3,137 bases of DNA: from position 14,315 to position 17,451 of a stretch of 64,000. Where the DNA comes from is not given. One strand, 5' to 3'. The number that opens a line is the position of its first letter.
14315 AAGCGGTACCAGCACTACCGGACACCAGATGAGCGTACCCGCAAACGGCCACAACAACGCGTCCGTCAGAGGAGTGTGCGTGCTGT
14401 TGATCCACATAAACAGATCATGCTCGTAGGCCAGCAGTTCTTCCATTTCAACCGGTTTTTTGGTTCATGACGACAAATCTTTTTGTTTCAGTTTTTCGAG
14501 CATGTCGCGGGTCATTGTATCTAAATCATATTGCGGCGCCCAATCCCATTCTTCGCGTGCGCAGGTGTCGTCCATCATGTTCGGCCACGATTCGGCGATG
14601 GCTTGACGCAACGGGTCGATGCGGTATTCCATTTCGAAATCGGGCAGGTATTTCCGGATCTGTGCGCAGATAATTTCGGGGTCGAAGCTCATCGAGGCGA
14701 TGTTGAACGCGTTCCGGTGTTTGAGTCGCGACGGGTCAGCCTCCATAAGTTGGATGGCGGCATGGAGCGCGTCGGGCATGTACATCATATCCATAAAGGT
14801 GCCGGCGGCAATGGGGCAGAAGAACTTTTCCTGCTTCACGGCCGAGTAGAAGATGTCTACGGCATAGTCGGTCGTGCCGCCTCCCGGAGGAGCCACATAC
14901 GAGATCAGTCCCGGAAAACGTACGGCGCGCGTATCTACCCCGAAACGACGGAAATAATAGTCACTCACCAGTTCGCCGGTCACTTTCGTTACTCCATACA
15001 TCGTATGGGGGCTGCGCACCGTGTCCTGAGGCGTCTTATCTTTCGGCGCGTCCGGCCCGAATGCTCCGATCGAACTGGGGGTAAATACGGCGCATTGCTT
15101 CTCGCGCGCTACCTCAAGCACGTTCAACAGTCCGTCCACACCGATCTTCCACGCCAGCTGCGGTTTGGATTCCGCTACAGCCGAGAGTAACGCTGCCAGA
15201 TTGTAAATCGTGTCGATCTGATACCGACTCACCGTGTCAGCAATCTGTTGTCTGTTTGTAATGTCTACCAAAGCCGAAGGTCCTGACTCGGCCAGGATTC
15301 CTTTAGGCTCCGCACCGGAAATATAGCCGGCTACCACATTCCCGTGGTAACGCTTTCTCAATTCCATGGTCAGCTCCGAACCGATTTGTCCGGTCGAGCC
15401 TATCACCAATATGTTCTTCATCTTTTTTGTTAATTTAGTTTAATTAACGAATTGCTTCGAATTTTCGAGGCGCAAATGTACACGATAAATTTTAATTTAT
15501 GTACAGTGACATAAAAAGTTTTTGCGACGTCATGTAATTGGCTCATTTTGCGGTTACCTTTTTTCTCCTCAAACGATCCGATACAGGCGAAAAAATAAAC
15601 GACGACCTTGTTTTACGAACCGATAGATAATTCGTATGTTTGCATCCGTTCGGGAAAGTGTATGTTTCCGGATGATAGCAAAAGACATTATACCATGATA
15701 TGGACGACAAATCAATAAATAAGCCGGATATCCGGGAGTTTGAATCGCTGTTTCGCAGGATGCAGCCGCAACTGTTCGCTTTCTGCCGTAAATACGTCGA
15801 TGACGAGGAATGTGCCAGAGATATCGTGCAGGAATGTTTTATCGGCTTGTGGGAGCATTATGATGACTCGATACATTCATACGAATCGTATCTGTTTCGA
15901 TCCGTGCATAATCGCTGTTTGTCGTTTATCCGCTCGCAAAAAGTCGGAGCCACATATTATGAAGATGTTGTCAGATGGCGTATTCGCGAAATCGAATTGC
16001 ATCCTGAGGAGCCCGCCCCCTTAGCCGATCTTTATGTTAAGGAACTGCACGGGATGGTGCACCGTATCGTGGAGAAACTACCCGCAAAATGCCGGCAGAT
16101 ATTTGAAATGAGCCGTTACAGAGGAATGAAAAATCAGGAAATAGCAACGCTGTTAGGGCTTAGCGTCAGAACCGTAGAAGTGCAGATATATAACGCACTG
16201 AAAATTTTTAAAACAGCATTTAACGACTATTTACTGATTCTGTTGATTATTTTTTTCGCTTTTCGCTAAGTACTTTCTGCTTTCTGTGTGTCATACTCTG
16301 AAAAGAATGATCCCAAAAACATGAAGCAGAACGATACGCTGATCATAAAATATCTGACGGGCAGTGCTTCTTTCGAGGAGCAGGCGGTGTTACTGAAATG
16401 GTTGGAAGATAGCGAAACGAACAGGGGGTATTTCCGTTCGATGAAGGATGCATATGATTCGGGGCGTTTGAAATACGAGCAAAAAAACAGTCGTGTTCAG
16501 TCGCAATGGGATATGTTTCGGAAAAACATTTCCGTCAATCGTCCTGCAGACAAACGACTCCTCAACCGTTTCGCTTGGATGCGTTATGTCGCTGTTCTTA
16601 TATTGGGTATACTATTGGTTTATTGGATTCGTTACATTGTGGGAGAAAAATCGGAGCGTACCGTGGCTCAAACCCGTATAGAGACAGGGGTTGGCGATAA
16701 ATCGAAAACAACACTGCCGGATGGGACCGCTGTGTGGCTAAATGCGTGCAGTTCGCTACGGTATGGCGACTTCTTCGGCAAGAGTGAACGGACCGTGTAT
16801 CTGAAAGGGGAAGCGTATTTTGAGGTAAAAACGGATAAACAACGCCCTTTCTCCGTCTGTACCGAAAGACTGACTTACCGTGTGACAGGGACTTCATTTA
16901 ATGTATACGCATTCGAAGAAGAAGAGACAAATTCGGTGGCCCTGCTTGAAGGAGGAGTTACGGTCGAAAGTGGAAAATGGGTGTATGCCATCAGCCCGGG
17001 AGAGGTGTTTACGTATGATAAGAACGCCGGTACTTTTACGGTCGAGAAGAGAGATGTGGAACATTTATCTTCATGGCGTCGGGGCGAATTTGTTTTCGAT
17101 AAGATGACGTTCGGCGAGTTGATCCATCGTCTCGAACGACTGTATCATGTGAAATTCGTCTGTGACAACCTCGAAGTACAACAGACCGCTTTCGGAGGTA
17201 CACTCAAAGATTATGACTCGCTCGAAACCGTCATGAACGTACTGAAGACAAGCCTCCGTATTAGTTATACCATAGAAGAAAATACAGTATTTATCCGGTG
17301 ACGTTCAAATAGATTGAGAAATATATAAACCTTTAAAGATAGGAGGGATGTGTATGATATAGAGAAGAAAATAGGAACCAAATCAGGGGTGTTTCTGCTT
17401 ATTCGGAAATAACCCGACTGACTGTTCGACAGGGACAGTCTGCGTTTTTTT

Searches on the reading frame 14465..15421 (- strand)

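Call 90: search_protein_families(library=pfam, proteins=[window:14465-15421:-], max_evalue=0.00001)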
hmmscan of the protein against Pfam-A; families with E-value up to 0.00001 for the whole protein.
window:14465-15421:- (318 aa): 3 families
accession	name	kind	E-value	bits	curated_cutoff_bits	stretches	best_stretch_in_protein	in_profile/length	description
PF01370.27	Epimerase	-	1.2e-23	84.2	20.9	1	4-242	1-240/240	NAD dependent epimerase/dehydratase family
PF16363.11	GDP_Man_Dehyd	-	1.4e-18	67.9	27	1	5-164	1-175/332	GDP-mannose 4,6 dehydratase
PF04321.23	RmlD_sub_bind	-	1.1e-13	51.4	27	1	3-151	2-134/287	RmlD substrate binding domain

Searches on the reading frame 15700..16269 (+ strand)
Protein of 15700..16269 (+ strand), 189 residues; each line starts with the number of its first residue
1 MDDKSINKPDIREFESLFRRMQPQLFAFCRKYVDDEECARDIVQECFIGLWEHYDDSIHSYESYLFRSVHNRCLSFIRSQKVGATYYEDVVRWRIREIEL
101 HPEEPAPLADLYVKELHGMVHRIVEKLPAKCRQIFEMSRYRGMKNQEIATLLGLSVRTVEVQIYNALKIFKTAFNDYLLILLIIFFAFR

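Call 90: search_protein_families(library=pfam, proteins=[window:15700-16269:+], max_evalue=0.00001)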
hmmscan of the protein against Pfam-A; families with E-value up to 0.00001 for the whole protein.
window:15700-16269:+ (189 aa): 2 families
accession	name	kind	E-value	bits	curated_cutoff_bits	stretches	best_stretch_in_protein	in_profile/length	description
PF04542.20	Sigma70_r2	-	1.3e-15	57.4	24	1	17-81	1-69/71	Sigma-70 region 2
PF08281.18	Sigma70_r4_2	-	2.1e-15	56.5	25.7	1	119-168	3-52/54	Sigma-70, region 4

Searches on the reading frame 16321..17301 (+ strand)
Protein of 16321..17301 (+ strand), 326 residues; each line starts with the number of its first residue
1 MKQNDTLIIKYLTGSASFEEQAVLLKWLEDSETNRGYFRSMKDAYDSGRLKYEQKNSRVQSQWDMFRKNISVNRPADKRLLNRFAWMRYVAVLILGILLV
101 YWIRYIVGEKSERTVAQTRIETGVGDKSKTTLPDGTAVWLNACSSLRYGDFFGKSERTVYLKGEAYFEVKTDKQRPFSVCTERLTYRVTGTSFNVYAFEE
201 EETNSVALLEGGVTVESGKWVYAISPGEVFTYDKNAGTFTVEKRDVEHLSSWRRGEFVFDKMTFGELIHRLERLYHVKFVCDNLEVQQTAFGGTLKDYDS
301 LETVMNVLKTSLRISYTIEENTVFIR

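Call 90: search_protein_families(library=pfam, proteins=[window:16321-17301:+], max_evalue=0.00001)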
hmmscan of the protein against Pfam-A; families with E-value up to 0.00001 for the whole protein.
window:16321-17301:+ (326 aa): 2 families
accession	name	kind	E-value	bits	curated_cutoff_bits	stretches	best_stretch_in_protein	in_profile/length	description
PF16344.10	FecR_C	-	1.2e-18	67.4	24.4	1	256-325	1-70/70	FecR, C-terminal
PF04773.18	FecR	-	1.9e-17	63.9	24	1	119-213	2-96/97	FecR protein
